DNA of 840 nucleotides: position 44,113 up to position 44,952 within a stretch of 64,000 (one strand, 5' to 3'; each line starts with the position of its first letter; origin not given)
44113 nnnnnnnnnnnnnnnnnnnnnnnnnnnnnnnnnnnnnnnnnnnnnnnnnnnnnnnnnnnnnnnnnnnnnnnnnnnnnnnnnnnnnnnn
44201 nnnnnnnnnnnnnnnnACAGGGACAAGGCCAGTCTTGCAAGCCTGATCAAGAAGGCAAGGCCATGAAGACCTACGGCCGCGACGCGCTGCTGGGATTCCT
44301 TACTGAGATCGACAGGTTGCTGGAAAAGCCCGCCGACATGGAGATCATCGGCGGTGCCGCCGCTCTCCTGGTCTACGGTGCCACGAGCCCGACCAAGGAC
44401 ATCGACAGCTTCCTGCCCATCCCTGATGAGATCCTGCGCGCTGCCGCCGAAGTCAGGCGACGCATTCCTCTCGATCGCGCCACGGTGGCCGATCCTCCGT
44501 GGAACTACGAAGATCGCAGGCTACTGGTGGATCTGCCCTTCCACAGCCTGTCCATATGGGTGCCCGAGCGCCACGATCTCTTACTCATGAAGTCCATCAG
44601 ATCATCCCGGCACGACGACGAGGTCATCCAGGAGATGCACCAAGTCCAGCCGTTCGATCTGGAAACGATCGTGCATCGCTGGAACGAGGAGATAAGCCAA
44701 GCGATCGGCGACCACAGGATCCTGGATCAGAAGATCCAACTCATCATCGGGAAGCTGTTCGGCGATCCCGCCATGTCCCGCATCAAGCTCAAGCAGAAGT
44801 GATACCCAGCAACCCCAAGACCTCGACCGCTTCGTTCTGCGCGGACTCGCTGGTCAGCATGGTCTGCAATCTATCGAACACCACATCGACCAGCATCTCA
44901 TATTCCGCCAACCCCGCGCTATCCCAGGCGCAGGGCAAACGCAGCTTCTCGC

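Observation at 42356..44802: Island of AbiE-like nucleotidyltransferase/HTH modules, including a divergent pair sharing a palindrome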

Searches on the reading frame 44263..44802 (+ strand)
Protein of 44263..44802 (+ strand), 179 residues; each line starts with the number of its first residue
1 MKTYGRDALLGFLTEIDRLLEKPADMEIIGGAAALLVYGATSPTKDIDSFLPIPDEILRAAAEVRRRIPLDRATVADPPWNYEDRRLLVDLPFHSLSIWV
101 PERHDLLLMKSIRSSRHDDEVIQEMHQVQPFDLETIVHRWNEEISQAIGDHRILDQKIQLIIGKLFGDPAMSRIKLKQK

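Call 3: search_protein_families(library=pfam, proteins=[window:44263-44802:+], max_evalue=1)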
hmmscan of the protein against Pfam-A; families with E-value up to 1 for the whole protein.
window:44263-44802:+ (179 aa): 2 families
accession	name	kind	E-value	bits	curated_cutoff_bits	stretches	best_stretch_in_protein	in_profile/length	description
PF19502.5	DUF6036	-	1e-14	55.1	23.6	1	13-149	7-144/164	Nucleotidyltransferase of unknown function (DUF6036)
PF09970.15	DUF2204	-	0.061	13.4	20.3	1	17-51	10-44/181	Nucleotidyl transferase of unknown function (DUF2204)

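Call 4: search_protein_families(library=padloc, proteins=[window:44263-44802:+], max_evalue=1)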
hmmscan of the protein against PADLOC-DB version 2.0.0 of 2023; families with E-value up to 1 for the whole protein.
window:44263-44802:+ (179 aa): 0 families

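Call 7: search_protein_families(library=ncbifam, proteins=[window:44263-44802:+], max_evalue=1)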
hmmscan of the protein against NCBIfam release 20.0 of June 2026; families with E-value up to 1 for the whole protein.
window:44263-44802:+ (179 aa): 1 family
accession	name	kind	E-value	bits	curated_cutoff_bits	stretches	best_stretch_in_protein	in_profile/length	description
NF041415.1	halo_CC_star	equivalog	0.26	11.6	55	1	126-149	19-42/55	halo-CC-star protein HcsS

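Call 8: search_protein_families(library=phrogs, proteins=[window:44263-44802:+], max_evalue=1)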
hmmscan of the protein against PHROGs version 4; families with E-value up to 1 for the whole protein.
window:44263-44802:+ (179 aa): 4 families
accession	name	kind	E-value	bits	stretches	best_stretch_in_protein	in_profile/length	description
phrog_23050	-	unknown function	0.098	12.8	1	94-143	167-216/383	-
phrog_21417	-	unknown function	0.14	12.4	1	111-166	56-110/270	-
phrog_7022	-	unknown function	0.24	12.5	1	102-157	15-70/87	-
phrog_14399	-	unknown function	0.42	11.3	1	43-62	28-47/54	-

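Call 13: find_homologous_proteins(query=window:44263-44802:+)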
Query window:44263-44802:+ (179 aa): 57 proteins with E <= 0.001 among 396 candidates.
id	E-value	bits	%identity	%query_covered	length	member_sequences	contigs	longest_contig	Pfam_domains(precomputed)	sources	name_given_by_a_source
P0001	3.7e-113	393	100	100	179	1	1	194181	PF19502.6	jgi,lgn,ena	-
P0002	2.2e-73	264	70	97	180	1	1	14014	PF19502.6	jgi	jgi:hypothetical protein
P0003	7.7e-73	262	67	97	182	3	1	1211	PF19502.6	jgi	jgi:hypothetical protein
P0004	9.8e-72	258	68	97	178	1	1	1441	PF19502.6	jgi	jgi:hypothetical protein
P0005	1.0e-71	258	68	97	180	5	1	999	PF19502.6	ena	-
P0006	1.4e-71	258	69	95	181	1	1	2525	PF19502.6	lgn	-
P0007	2.1e-71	257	63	100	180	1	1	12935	PF19502.6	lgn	-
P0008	2.5e-71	257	66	97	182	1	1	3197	PF19502.6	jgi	jgi:hypothetical protein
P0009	1.3e-70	255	65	100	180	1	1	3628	PF19502.6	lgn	-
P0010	1.2e-69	252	67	97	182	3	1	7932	PF19502.6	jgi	jgi:hypothetical protein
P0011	1.3e-69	251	66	97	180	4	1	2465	PF19502.6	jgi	jgi:hypothetical protein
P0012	3.0e-69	250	64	97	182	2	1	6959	PF19502.6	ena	-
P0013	1.2e-68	248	65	97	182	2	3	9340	PF19502.6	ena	-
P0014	1.7e-68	248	63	100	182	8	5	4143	PF19502.6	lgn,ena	-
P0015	2.7e-68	247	66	97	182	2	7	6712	PF19502.6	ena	-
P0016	3.8e-68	247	64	100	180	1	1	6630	PF19502.6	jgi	jgi:hypothetical protein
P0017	6.4e-68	246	67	93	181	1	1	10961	PF19502.6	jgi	jgi:hypothetical protein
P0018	9.3e-68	245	67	93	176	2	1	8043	PF19502.6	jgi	-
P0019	1.2e-67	245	68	94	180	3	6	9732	PF19502.6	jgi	jgi:hypothetical protein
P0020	1.6e-67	245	64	97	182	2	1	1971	PF19502.6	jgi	jgi:hypothetical protein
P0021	1.6e-67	245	64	97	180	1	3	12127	PF19502.6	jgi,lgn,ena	jgi:hypothetical protein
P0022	4.7e-67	243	62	97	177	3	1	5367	PF19502.6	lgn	-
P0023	5.8e-67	243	65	97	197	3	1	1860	PF19502.6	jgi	-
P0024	2.0e-66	241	67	93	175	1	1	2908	PF19502.6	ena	-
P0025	8.4e-66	239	61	97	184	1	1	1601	PF19502.6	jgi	jgi:hypothetical protein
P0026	2.9e-65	237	63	87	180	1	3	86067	PF19502.6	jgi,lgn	jgi:hypothetical protein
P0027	3.8e-64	234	62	97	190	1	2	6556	PF19502.6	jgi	jgi:hypothetical protein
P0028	5.4e-64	233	63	87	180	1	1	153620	PF19502.6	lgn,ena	-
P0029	6.2e-64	233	62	97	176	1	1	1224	PF19502.6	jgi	jgi:hypothetical protein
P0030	1.2e-63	232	62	97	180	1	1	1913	PF19502.6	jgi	jgi:hypothetical protein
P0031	1.7e-63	232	60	97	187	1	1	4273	PF19502.6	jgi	jgi:hypothetical protein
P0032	2.8e-61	224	63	92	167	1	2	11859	PF19502.6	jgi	jgi:hypothetical protein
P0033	3.8e-60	221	61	93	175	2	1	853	PF19502.6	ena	-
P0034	8.6e-58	213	56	100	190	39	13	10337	PF19502.6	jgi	jgi:hypothetical protein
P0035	1.8e-56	209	60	97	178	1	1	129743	PF19502.6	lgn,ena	-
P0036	3.4e-56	208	58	98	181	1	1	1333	PF19502.6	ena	-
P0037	1.0e-55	206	56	97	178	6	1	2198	PF19502.6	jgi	jgi:hypothetical protein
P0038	4.9e-55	204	56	100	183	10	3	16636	PF19502.6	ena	-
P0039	8.1e-55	203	52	99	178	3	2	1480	PF19502.6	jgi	jgi:hypothetical protein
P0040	1.8e-54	202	53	100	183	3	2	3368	PF19502.6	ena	-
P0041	1.9e-54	202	56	97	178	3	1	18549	PF19502.6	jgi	jgi:hypothetical protein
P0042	5.4e-54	201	51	100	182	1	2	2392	PF19502.6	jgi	jgi:hypothetical protein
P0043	7.0e-54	200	54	100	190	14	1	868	PF19502.6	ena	-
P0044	3.1e-53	198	54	100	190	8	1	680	PF19502.6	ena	-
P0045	3.7e-53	198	55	97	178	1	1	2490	PF19502.6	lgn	-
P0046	6.9e-53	197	54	100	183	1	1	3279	PF19502.6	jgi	jgi:hypothetical protein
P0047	2.3e-52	195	53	100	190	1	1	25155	PF19502.6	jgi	jgi:Nucleotidyltransferase of unknown function (DUF6036)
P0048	1.8e-51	192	53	95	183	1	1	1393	PF19502.6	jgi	jgi:hypothetical protein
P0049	6.3e-50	187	66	75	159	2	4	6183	PF19502.6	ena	-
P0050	7.0e-43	164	51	96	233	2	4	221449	PF19502.6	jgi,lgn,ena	-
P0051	5.4e-37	145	61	62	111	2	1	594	PF19502.6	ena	-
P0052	4.1e-30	123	67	52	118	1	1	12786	PF19502.6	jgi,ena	-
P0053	4.2e-28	116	52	61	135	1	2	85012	PF19502.6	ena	-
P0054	7.9e-24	102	40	84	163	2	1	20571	PF19502.6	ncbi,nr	ncbi:MAG: hypothetical protein H0T89_12510 [Deltaproteobacteria bacterium]|nr:hypothetical protein [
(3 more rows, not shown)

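Call 14: find_encoding_contigs(protein=P0001, flank=6000, max_places=3)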
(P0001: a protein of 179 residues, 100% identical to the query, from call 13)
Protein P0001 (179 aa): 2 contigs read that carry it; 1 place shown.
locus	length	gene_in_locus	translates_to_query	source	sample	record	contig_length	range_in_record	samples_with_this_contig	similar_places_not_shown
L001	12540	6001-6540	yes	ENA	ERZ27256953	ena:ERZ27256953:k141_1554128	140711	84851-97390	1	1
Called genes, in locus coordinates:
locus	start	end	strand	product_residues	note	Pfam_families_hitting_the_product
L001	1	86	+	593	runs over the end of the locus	PF05658:YadA_head (faint)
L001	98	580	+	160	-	-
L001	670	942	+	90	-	-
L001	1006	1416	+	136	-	-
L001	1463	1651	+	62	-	-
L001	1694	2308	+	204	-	PF22653:DUF7007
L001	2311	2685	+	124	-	-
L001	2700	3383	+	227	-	PF04488:Gly_transf_sug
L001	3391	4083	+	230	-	-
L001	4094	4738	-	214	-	-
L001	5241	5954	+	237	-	-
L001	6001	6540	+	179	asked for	PF19502:DUF6036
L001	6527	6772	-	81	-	-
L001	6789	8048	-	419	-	PF14284:PcfJ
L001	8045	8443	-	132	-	PF01844:HNH, PF14279:HNH_5 (weak)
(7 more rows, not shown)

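Call 15: find_encoding_contigs(protein=P0028, flank=6000, max_places=3)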
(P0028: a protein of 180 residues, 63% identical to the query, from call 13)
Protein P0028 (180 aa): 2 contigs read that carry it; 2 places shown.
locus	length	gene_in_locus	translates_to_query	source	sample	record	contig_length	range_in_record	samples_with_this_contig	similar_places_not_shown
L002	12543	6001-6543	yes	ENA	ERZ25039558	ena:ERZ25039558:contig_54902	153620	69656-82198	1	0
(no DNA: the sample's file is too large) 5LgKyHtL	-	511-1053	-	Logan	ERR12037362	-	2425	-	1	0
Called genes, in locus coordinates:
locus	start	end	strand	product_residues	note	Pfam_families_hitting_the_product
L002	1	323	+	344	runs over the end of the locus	-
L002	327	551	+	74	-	-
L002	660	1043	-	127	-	PF05168:HEPN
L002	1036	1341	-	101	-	PF01909:NTP_transf_2, PF03445:DUF294 (weak), PF18765:Polbeta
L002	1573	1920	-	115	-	-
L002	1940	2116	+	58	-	-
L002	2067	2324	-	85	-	-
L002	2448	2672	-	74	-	-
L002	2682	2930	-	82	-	-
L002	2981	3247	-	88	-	-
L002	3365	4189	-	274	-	-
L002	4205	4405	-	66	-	-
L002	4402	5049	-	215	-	PF08843:AbiEii (faint)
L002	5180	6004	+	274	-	-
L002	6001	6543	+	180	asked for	PF19502:DUF6036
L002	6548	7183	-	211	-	-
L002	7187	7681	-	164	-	-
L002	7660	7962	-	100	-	-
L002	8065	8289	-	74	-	PF19807:DUF6290, PF05509:TraY (weak)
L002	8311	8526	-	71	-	-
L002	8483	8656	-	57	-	PF07927:HicA_toxin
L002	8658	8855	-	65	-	-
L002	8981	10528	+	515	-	-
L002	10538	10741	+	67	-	-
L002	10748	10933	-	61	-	-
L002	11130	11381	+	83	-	-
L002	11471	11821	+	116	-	-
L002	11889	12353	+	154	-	-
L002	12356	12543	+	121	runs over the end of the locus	-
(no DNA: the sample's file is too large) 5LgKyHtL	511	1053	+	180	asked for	PF19502:DUF6036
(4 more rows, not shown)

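Call 16: find_encoding_contigs(protein=P0035, flank=6000, max_places=3)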
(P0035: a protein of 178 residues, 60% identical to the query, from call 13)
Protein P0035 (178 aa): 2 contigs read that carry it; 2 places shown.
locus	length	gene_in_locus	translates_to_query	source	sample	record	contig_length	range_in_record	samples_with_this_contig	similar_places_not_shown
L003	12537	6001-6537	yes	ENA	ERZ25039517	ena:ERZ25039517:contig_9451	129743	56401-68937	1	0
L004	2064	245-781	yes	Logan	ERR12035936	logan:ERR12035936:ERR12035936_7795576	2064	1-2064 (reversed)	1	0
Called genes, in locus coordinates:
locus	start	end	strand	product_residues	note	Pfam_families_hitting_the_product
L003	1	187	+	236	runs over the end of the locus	-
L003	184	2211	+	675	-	PF02511:Thy1, PF14890:Intein_splicing, PF07463:NUMOD4, PF02511:Thy1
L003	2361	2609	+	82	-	-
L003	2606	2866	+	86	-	-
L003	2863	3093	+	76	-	-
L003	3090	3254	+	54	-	PF02086:MethyltransfD12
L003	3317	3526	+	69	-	-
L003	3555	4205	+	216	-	-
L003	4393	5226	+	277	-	PF02086:MethyltransfD12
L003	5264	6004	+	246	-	-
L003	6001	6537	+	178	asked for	PF19502:DUF6036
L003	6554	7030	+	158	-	-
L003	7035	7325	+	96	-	-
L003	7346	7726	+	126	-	-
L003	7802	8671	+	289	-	PF04488:Gly_transf_sug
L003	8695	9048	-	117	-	PF01934:HepT-like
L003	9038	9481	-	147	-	PF01909:NTP_transf_2, PF18765:Polbeta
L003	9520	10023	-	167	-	-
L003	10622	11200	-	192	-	-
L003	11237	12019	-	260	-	-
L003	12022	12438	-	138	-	-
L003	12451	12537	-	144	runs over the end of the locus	-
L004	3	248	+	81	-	?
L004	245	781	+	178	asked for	PF19502:DUF6036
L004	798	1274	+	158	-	-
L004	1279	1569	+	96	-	-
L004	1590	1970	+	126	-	-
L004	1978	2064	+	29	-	?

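Call 20: search_solved_structures(query=A1, max_evalue=10, show_alignments=2)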
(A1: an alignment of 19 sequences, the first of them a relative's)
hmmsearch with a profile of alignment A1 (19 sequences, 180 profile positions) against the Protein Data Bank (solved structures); distinct sequences matched with E-value up to 10: 4.
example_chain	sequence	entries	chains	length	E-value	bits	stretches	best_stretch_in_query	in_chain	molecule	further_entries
9vkn_A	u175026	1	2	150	0.14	15.2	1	25-94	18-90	Pyruvate dehydrogenase complex repressor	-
9jpj_C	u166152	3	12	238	0.38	13.8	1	25-94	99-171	Pyruvate dehydrogenase complex repressor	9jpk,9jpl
5uvd_A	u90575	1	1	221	1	12.4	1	23-65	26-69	Nucleotidyltransferase-like protein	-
7t69_A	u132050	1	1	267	1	12.4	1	34-106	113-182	Avr3 (SIX1), Secreted in xylem 1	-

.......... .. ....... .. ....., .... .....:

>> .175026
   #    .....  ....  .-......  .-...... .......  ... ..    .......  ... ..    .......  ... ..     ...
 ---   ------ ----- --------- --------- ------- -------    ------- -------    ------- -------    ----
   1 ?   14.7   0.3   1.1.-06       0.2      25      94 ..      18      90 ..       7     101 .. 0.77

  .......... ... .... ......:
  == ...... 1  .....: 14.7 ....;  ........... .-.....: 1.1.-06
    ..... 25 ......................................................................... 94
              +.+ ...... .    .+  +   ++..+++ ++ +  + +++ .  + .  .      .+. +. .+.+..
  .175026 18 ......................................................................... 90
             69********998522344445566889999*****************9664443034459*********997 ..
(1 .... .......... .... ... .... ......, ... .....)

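Call 69: find_related_loci(query=A1, collection=viral_contigs, flank=3000)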
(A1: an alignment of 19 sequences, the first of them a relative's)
Query A1 (179 aa) in viral_contigs; peptide patterns used: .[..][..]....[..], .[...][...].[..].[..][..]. (x = any residue, [..] = any of these).
184 stretches matched a pattern; 1 encode a relative of the query (tblastn E <= 1e-3); 1 distinct loci.
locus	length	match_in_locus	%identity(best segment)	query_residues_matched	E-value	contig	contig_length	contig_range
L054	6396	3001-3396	26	28-158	2e-8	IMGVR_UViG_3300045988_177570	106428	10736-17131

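Call 71: find_encoding_contigs(protein=P0054, flank=5000, max_places=2)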
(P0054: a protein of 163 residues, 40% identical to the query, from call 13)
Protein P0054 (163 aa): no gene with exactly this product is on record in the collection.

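Call 72: find_encoding_contigs(protein=P0050, flank=5000, max_places=2)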
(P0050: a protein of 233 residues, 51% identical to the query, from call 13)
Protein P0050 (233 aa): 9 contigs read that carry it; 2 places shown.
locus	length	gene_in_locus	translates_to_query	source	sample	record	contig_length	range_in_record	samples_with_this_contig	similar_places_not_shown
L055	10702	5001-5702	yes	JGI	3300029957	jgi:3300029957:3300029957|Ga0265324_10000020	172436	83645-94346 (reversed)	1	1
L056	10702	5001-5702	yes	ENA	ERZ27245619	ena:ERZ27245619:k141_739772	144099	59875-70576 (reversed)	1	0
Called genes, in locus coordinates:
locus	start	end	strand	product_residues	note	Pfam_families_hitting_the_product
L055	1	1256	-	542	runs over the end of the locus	PF01590:GAF, PF13185:GAF_2, PF13492:GAF_3 (faint), PF00158:Sigma54_activat, PF14532:Sigma54_activ_2, PF07728:AAA_5, PF25601:AAA_lid_14, PF02954:HTH_8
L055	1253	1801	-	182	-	PF13480:Acetyltransf_6 (faint), PF13302:Acetyltransf_3, PF13527:Acetyltransf_9 (faint), PF00583:Acetyltransf_1, PF13673:Acetyltransf_10, PF13508:Acetyltransf_7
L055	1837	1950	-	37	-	-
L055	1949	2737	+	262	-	PF00691:OmpA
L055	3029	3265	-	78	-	-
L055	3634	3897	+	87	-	-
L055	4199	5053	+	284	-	PF00069:Pkinase, PF07714:PK_Tyr_Ser-Thr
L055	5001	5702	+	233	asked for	PF19502:DUF6036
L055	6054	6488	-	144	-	PF08327:AHSA1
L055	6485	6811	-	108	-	PF12840:HTH_20, PF01022:HTH_5, PF12802:MarR_2 (faint)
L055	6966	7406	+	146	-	PF00571:CBS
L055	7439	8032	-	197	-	PF01339:CheB_methylest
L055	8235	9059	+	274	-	PF00561:Abhydrolase_1, PF12146:Hydrolase_4, PF12697:Abhydrolase_6, PF00326:Peptidase_S9 (faint), PF12146:Hydrolase_4 (weak)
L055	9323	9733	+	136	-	PF00072:Response_reg (weak)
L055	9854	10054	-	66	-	-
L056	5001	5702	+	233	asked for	PF19502:DUF6036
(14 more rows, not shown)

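Call 83: search_dna_similar(query=window:44263-44802:+, collection=plasmids, mode=protein, max_rows=10, max_evalue=0.001)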
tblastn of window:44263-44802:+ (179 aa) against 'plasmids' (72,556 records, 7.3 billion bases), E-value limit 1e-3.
No match.

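Call 86: find_encoding_contigs(protein=P0047, flank=4000, max_places=2)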
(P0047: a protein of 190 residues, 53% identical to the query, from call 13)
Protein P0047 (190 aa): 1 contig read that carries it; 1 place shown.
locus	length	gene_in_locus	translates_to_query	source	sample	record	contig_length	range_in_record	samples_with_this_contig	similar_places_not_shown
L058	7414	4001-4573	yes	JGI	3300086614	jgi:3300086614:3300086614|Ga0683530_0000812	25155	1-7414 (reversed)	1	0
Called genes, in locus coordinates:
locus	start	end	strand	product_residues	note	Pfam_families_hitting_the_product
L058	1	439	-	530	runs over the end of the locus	-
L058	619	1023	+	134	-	-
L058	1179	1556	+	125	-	-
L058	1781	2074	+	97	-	PF01909:NTP_transf_2, PF18765:Polbeta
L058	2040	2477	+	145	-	PF05168:HEPN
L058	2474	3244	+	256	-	-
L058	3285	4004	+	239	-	-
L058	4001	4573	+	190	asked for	PF19502:DUF6036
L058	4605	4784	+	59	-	-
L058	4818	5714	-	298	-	-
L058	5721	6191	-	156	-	PF08299:Bac_DnaA_C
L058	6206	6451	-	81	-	-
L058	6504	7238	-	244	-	-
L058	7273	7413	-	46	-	?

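Call 87: find_encoding_contigs(protein=P0041, flank=4000, max_places=2)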
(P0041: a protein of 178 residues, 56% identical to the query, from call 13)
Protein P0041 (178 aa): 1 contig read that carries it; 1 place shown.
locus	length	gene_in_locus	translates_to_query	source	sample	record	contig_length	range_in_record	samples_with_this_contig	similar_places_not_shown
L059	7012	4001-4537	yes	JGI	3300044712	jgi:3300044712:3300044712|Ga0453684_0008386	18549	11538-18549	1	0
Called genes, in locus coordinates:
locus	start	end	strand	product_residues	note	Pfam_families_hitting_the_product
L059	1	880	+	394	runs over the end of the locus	PF00872:Transposase_mut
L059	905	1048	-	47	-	-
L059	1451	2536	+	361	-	-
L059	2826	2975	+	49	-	-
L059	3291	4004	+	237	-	PF13560:HTH_31 (weak), PF01381:HTH_3 (weak), PF13443:HTH_26 (faint)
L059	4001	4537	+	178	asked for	PF19502:DUF6036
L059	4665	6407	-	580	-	PF10127:RlaP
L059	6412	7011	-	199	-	?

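Call 88: find_encoding_contigs(protein=P0034, flank=4000, max_places=3)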
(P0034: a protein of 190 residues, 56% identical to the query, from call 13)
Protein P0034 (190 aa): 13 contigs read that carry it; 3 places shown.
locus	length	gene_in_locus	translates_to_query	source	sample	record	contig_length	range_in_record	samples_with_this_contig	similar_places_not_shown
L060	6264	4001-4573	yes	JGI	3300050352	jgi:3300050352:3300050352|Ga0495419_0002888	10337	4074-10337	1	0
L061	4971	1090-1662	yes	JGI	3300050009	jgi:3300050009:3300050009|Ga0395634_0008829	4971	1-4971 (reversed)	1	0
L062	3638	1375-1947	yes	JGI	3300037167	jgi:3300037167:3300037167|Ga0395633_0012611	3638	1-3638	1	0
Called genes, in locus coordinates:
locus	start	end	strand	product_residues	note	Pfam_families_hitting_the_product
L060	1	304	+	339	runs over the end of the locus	-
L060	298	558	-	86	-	-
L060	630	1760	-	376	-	-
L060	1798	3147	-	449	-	PF00665:rve, PF13683:rve_3 (faint)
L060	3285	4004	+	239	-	PF13560:HTH_31 (faint), PF01381:HTH_3 (faint)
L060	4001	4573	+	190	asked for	PF19502:DUF6036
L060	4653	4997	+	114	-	PF06296:RelE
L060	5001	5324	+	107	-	PF15731:MqsA_antitoxin (weak), PF13560:HTH_31, PF01381:HTH_3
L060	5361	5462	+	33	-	-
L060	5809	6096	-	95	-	-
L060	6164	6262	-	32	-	?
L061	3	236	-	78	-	?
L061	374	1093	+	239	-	PF13560:HTH_31 (faint), PF01381:HTH_3 (faint)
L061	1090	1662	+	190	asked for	PF19502:DUF6036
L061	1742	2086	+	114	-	PF06296:RelE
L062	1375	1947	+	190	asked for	PF19502:DUF6036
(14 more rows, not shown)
